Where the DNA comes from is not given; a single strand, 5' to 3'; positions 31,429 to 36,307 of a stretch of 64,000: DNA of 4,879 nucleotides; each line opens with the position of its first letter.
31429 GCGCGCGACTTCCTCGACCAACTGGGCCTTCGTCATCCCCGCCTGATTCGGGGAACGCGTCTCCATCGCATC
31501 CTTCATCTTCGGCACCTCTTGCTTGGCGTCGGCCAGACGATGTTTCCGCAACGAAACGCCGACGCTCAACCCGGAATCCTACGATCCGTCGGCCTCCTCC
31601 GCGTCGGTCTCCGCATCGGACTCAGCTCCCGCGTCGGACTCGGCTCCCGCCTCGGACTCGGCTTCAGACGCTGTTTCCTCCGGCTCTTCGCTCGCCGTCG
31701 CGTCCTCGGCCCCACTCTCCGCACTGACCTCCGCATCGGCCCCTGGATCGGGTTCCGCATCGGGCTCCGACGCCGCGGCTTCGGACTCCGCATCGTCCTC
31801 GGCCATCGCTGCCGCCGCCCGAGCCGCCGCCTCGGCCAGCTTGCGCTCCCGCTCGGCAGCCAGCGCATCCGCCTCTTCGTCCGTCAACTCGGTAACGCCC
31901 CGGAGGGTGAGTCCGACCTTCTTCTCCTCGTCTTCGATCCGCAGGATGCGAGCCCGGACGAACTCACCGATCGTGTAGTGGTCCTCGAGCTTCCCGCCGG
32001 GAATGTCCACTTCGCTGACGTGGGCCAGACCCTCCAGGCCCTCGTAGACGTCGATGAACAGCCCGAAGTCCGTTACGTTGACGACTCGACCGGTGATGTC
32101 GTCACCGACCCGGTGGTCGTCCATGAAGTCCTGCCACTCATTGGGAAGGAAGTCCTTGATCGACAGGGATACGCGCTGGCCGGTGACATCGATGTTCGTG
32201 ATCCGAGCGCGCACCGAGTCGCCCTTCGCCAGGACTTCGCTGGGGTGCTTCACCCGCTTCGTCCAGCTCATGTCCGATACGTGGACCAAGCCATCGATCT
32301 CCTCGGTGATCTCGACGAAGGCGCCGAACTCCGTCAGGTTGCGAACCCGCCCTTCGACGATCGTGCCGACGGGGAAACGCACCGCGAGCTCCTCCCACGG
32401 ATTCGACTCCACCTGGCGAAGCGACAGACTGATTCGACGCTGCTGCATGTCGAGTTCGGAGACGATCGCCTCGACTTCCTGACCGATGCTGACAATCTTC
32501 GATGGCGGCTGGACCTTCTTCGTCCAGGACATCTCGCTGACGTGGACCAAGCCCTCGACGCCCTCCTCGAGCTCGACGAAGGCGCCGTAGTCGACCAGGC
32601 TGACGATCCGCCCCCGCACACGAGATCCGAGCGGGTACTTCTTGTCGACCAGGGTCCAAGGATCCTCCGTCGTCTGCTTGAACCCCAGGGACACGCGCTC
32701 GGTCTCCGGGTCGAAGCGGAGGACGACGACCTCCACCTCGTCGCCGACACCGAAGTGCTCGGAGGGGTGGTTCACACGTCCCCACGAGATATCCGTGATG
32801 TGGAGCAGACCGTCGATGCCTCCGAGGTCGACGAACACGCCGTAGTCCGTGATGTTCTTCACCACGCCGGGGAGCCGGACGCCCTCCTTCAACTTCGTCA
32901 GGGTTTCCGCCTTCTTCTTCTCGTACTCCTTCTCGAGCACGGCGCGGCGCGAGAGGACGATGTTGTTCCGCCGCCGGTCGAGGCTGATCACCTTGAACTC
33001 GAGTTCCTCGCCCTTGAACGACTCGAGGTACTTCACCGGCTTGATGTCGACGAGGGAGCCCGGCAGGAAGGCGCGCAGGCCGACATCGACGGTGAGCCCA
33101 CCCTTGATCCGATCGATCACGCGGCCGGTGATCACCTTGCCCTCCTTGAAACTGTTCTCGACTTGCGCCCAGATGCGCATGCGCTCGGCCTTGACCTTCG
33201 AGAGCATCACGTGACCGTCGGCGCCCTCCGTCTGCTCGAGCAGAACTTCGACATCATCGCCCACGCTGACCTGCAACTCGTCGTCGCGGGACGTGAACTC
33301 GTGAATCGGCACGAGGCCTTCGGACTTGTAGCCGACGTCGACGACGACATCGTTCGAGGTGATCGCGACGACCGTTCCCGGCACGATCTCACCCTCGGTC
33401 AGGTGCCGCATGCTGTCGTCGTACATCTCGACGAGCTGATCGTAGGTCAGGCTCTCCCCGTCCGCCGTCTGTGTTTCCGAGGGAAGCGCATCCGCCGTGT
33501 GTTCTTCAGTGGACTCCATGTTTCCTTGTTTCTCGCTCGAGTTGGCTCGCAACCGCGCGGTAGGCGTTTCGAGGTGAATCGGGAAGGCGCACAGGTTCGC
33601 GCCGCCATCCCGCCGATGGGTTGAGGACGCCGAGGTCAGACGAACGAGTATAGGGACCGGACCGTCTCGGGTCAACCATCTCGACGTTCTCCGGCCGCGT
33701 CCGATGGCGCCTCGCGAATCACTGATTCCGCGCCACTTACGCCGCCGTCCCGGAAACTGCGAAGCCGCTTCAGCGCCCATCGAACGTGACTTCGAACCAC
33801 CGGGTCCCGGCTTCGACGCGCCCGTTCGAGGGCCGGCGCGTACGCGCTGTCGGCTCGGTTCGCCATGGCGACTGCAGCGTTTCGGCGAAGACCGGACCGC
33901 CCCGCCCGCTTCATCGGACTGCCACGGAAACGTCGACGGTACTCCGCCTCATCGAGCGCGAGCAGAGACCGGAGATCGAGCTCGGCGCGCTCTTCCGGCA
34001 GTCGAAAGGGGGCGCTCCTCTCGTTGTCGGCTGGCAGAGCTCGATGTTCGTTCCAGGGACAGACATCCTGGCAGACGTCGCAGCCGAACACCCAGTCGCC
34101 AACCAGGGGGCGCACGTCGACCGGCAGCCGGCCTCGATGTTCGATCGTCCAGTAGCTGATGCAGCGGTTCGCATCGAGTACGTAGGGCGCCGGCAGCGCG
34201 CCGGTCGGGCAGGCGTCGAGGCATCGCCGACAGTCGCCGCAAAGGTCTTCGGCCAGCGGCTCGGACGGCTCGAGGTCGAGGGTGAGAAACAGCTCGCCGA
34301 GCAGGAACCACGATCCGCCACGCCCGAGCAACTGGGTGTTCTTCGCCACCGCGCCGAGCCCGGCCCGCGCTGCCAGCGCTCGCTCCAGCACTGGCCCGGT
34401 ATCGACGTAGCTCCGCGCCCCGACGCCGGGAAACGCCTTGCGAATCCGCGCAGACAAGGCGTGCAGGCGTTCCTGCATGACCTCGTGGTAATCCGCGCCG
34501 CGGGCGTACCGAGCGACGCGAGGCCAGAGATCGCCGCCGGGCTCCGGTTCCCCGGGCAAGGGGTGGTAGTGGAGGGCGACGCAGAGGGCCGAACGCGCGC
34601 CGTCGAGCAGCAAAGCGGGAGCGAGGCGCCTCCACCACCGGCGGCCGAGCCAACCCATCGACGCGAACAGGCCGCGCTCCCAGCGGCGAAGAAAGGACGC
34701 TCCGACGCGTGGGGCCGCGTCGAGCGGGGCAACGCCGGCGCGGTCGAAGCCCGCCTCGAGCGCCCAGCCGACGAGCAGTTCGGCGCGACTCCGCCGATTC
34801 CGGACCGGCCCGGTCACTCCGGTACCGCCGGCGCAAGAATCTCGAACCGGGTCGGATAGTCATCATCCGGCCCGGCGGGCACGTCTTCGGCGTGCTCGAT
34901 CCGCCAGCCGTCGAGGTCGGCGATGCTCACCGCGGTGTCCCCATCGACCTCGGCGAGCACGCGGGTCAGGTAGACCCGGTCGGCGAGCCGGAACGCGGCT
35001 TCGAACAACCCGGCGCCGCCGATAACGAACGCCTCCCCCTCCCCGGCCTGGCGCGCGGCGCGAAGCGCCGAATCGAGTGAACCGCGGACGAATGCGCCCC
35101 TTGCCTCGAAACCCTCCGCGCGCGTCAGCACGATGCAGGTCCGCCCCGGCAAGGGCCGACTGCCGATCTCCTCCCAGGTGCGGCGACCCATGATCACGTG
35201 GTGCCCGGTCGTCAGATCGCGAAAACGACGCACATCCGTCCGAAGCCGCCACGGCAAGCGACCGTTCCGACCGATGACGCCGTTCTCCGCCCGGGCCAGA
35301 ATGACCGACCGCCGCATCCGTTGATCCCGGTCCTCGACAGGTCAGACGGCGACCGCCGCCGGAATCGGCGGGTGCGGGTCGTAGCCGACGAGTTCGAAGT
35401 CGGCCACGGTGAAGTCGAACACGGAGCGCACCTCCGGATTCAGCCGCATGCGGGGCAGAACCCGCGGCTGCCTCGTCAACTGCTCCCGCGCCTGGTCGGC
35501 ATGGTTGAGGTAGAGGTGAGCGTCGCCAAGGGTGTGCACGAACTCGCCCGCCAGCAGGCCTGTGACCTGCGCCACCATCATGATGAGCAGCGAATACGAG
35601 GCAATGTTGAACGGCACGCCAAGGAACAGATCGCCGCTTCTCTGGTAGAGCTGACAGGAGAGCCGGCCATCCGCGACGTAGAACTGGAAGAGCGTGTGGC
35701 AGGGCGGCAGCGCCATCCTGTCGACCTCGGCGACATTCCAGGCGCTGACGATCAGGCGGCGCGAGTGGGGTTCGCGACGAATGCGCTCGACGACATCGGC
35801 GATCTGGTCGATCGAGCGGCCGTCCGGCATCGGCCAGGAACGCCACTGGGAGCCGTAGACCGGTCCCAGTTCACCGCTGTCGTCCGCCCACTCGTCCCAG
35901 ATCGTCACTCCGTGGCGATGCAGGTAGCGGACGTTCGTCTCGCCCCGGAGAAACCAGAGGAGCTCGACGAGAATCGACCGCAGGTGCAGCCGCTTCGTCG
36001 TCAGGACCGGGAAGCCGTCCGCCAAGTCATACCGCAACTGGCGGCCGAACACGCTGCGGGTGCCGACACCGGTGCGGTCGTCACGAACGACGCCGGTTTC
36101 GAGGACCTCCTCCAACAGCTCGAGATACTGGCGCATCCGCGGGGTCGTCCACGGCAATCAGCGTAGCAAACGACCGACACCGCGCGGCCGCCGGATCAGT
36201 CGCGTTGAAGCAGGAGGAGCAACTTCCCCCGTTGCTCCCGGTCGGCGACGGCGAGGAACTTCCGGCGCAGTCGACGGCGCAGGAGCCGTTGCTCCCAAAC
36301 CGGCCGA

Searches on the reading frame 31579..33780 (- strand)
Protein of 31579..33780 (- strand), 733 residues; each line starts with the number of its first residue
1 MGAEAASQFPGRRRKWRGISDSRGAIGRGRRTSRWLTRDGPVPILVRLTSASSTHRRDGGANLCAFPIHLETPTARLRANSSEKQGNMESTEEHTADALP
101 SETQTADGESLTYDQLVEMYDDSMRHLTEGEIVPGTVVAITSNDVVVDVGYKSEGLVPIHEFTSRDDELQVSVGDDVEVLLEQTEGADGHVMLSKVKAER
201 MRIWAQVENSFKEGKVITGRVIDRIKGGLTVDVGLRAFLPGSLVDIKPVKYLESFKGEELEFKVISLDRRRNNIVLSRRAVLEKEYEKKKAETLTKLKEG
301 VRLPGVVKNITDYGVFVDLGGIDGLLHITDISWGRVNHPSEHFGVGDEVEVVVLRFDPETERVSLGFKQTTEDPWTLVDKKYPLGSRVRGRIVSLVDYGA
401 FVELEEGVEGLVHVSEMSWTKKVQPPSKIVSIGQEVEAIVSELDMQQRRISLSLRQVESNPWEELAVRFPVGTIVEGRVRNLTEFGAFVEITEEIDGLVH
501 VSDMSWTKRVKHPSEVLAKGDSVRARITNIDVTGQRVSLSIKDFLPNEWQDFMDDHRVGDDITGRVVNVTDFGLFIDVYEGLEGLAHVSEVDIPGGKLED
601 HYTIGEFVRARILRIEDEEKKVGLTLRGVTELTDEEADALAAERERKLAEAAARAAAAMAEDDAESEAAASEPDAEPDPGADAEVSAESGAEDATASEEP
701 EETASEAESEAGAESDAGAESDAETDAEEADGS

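Call 72: search_protein_families(library=pfam, proteins=[window:31579-33780:-], max_evalue=0.0001)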
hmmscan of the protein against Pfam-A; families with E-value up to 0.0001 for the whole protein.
window:31579-33780:- (733 aa): 5 families
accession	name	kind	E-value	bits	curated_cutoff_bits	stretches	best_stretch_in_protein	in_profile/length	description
PF00575.29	S1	-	4.7e-90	296.5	22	6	469-542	2-74/74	S1 RNA binding domain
PF23459.1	S1_RRP5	-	2.3e-31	108.6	27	3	472-540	4-71/72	RRP5 S1 domain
PF21710.3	Spt6_S1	-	1.6e-15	57.6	27.5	0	396-456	28-88/91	Spt6, S1/OB domain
PF24685.1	OB_RRP5_4th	-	2.7e-07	30.9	31.5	0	485-530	24-71/92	RRP5 OB-fold domain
PF17092.11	PCB_OB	-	2e-05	25.7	27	0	464-528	24-98/111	Penicillin-binding protein OB-like domain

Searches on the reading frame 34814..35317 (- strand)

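Call 72: search_protein_families(library=pfam, proteins=[window:34814-35317:-], max_evalue=0.0001)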
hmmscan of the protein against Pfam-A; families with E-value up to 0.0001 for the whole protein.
window:34814-35317:- (167 aa): 1 family
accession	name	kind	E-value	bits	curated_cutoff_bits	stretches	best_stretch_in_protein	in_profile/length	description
PF00186.24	DHFR_1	-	8.5e-44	149.5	25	1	4-160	3-156/159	Dihydrofolate reductase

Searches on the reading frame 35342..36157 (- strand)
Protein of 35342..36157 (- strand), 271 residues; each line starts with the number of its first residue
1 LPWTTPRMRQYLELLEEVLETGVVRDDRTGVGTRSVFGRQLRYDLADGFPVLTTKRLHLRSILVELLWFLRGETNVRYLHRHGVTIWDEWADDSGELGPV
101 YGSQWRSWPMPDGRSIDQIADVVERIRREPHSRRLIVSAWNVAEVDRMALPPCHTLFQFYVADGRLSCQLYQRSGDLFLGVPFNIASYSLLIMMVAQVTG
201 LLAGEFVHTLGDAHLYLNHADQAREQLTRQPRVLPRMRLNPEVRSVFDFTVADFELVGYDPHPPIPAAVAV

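Call 72: search_protein_families(library=pfam, proteins=[window:35342-36157:-], max_evalue=0.0001)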
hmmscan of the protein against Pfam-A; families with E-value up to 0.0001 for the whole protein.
window:35342-36157:- (271 aa): 1 family
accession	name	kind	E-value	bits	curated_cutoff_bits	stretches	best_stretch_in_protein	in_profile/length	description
PF00303.24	Thymidylat_synt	-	1.4e-120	401.9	24.3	1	9-271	1-266/266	Thymidylate synthase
